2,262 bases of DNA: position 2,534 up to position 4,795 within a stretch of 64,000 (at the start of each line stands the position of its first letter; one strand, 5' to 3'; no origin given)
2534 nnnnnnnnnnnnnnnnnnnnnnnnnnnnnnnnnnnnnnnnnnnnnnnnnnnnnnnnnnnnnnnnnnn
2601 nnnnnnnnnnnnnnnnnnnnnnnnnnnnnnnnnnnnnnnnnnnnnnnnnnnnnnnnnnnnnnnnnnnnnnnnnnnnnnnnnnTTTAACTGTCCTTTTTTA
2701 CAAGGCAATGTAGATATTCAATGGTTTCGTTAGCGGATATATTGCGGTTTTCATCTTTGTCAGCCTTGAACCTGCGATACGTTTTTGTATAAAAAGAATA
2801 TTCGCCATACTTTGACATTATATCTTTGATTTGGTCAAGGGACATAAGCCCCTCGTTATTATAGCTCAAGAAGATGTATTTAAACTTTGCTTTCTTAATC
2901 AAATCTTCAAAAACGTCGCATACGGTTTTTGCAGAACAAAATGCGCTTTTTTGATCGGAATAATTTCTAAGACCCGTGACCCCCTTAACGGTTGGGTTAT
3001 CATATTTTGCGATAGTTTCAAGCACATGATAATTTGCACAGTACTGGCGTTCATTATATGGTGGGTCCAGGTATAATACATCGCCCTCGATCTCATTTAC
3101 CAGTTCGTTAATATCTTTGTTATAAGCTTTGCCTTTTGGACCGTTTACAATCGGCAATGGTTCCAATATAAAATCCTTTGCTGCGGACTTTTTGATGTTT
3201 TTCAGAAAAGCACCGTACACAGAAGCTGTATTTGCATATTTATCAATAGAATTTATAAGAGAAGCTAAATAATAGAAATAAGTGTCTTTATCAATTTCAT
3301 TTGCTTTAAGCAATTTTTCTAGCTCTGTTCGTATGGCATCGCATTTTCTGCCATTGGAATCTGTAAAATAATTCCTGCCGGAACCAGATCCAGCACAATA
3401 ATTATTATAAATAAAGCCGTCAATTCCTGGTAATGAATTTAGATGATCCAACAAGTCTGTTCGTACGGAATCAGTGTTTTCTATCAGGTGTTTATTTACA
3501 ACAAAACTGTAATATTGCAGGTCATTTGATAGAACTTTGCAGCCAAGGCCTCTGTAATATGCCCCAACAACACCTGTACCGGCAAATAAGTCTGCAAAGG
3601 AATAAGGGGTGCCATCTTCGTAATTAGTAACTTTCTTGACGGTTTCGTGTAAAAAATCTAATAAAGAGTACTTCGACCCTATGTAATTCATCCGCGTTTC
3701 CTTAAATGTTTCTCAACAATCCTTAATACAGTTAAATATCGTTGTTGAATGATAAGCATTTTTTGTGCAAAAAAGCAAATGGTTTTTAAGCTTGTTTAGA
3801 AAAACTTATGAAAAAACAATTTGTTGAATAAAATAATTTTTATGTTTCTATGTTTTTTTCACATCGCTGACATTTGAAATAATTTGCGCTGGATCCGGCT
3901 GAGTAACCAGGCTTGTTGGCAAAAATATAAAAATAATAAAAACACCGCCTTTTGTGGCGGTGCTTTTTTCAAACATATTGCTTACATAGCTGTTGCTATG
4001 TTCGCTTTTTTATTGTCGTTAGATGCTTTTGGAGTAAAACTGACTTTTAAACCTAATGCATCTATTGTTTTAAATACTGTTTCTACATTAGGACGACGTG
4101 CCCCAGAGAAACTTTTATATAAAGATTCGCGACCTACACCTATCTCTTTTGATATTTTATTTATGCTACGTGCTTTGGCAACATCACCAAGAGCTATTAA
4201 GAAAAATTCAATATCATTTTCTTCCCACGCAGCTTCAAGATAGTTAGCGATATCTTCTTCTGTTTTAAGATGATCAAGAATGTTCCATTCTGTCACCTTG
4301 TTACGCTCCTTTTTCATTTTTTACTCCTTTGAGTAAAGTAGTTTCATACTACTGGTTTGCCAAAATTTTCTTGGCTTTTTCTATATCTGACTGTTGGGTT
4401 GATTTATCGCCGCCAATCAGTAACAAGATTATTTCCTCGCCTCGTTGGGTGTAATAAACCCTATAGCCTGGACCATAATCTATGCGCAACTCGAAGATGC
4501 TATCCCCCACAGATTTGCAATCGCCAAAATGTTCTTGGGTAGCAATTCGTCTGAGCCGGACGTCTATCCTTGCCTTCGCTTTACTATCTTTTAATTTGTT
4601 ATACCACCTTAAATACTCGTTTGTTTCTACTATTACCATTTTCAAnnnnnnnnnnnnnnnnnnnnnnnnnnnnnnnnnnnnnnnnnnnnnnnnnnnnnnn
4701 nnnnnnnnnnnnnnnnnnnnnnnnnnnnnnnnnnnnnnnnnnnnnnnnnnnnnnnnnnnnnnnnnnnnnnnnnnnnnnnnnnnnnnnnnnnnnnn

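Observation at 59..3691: Compact convergent four-gene R-M-like cassette: HNH-like ORF and PUA/EVE-like--PD-(D/E)XK fusion facing two DNA amino-MTases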

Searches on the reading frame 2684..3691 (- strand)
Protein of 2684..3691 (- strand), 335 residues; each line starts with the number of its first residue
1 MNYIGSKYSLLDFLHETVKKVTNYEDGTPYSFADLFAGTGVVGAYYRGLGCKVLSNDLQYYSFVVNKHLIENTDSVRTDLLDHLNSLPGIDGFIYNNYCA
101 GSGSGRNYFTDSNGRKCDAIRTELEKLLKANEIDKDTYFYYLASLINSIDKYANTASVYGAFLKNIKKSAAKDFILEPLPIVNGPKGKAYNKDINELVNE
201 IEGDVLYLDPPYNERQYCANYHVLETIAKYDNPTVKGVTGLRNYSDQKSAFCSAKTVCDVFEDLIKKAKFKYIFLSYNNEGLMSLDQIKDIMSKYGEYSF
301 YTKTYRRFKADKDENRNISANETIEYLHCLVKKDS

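Call 4: search_protein_families(library=pfam, proteins=[window:2684-3691:-], max_evalue=1)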
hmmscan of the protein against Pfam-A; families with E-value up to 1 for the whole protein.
window:2684-3691:- (335 aa): 4 families
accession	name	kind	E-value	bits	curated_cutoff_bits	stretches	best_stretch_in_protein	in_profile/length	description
PF02086.21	MethyltransfD12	-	7.1e-46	157.4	22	1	3-287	1-249/253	D12 class N6 adenine-specific DNA methyltransferase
PF03602.21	Cons_hypoth95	-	0.0031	17.6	24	1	196-221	106-133/182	Conserved hypothetical protein 95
PF01133.22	ER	-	0.0057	17.2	25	1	242-292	16-67/98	Enhancer of rudimentary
PF00778.23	DIX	-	0.0098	16.2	22.2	1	276-305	19-48/77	DIX domain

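Call 5: search_protein_families(library=ncbifam, proteins=[window:2684-3691:-], max_evalue=1)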
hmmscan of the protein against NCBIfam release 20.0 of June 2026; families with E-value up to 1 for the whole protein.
window:2684-3691:- (335 aa): 2 families
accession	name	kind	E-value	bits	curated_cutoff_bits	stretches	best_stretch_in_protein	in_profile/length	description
TIGR00571.1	dam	subfamily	0.00035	20.3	114.85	1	201-273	172-244/267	Dam family site-specific DNA-(adenine-N6)-methyltransferase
TIGR00095.1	TIGR00095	equivalog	0.025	14.2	117.5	1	202-226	124-148/194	16S rRNA (guanine(966)-N(2))-methyltransferase RsmD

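Call 6: search_protein_families(library=padloc, proteins=[window:2684-3691:-], max_evalue=1)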
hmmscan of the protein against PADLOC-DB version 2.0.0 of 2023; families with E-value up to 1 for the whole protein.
window:2684-3691:- (335 aa): 11 families
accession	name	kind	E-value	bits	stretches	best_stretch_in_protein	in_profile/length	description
PDLC03257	MTase_II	-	1.4e-108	361.2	1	1-333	13-342/343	Type II methyltransferase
PDLC03287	MTase_II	-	1.1e-82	276.9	1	1-327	1-336/646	Type II methyltransferase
PDLC03298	MTase_II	-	4.2e-57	191.9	1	2-308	3-305/362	Type II methyltransferase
PDLC03720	oMTase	-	2.7e-48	163.3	1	2-313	5-309/326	orphan methyltransferase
PDLC03373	MTase_II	-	1.1e-44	151.2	1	2-314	10-324/339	Type II methyltransferase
PDLC03292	MTase_II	-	1.3e-40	137.3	1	2-314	82-394/722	Type II methyltransferase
PDLC03345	MTase_II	-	5.9e-38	128.5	2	103-329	143-392/581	Type II methyltransferase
PDLC03342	MTase_II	-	1.2e-20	72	1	3-297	27-341/383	Type II methyltransferase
PDLC03372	MTase_II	-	1.3e-20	72.3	1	106-280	34-201/259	Type II methyltransferase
PDLC03261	MTase_II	-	7.4e-18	62.2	1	3-297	313-608/643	Type II methyltransferase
PDLC03385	MTase_II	-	1.3e-16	58.9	2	182-316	197-323/336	Type II methyltransferase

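Call 10: search_solved_structures(query=window:2684-3691:-, max_evalue=0.01)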
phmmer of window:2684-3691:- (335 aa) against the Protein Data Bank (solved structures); distinct sequences matched with E-value up to 0.01: 0.

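Call 36: find_homologous_proteins(query=window:2684-3691:-, max_evalue=1e-10)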
Query window:2684-3691:- (335 aa): 7999 proteins with E <= 1e-10 among 8000 candidates; the best 120 are listed.
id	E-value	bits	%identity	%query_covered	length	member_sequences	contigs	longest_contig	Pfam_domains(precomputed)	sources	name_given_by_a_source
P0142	4.4e-220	748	99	100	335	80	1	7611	PF02086.22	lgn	-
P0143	1.9e-194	663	88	100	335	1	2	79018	PF02086.22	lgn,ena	-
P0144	8.0e-192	655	87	100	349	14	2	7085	PF02086.22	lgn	-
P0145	5.2e-191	652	87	100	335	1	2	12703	PF02086.22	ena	-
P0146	3.4e-190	649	85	99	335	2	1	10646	PF02086.22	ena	-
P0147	8.8e-187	638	84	100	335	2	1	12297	PF02086.22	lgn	-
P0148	2.3e-185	634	83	100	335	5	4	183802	PF02086.22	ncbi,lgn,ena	-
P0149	3.7e-185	633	86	97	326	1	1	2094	PF02086.22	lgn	-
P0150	8.6e-183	625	84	99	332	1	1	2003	PF02086.22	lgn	-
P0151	1.0e-181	622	81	100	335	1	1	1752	PF02086.22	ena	-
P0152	2.6e-172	591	78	99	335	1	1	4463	PF02086.22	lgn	-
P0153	2.6e-169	581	76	99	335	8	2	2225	PF02086.22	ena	-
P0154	9.8e-167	572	75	99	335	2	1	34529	PF02086.22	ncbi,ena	-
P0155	5.4e-166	570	75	99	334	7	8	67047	PF02086.22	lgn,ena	-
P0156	6.4e-166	570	73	99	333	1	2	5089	PF02086.22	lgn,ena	-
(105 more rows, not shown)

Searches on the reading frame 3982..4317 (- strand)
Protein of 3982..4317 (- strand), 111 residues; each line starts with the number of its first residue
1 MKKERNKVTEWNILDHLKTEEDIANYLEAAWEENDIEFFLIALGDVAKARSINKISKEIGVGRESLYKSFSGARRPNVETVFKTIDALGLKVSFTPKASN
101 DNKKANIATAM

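Call 4: search_protein_families(library=pfam, proteins=[window:3982-4317:-], max_evalue=1)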
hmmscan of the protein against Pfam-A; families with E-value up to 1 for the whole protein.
window:3982-4317:- (111 aa): 4 families
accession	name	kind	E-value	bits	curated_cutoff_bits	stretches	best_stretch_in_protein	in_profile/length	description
PF21716.3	dnstrm_HI1420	-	4.6e-25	87.8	27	1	8-94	2-88/90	Probable addiction module antidote protein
PF01381.28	HTH_3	-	0.00047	20.6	23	1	51-92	11-52/55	Helix-turn-helix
PF02796.21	HTH_7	-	0.033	14.8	23.8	1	51-70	23-42/45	Helix-turn-helix domain of resolvase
PF00440.29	TetR_N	-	0.033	14.4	24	1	51-71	18-38/47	Bacterial regulatory proteins, tetR family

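Call 5: search_protein_families(library=ncbifam, proteins=[window:3982-4317:-], max_evalue=1)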
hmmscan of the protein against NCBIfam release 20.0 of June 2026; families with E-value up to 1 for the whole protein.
window:3982-4317:- (111 aa): 2 families
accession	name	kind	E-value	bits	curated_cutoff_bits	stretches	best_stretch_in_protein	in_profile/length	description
TIGR02684.1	dnstrm_HI1420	hypoth_equivalog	1.2e-28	99.1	53.7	1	7-94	1-88/89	addiction module antidote protein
TIGR03070.1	couple_hipB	subfamily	0.16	12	71.65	1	55-91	21-57/58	type II toxin-antitoxin system Y4mF family antitoxin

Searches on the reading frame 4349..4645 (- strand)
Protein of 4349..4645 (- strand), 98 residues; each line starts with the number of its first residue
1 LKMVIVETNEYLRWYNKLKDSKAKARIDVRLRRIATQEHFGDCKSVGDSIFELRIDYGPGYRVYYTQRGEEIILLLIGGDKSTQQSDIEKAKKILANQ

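Call 4: search_protein_families(library=pfam, proteins=[window:4349-4645:-], max_evalue=1)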
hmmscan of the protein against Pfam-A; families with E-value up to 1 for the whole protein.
window:4349-4645:- (98 aa): 3 families
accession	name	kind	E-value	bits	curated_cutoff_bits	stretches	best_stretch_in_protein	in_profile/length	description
PF05973.20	Gp49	-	2.3e-07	31.2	23.9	1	21-94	8-83/90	Phage derived protein Gp49-like (DUF891)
PF05016.21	ParE_toxin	-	0.01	16.8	23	1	11-78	17-83/89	ParE toxin of type II toxin-antitoxin system, parDE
PF15781.12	ParE-like_toxin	-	0.049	14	28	1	5-48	1-42/87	ParE-like toxin of type II bacterial toxin-antitoxin system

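Call 5: search_protein_families(library=ncbifam, proteins=[window:4349-4645:-], max_evalue=1)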
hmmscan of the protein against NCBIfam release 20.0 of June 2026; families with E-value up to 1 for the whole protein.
window:4349-4645:- (98 aa): 1 family
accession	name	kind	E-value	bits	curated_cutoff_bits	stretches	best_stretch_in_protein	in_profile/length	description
TIGR02683.1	upstrm_HI1419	hypoth_equivalog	8.6e-37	125.4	62.85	1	5-96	3-93/95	type II toxin-antitoxin system RelE/ParE family toxin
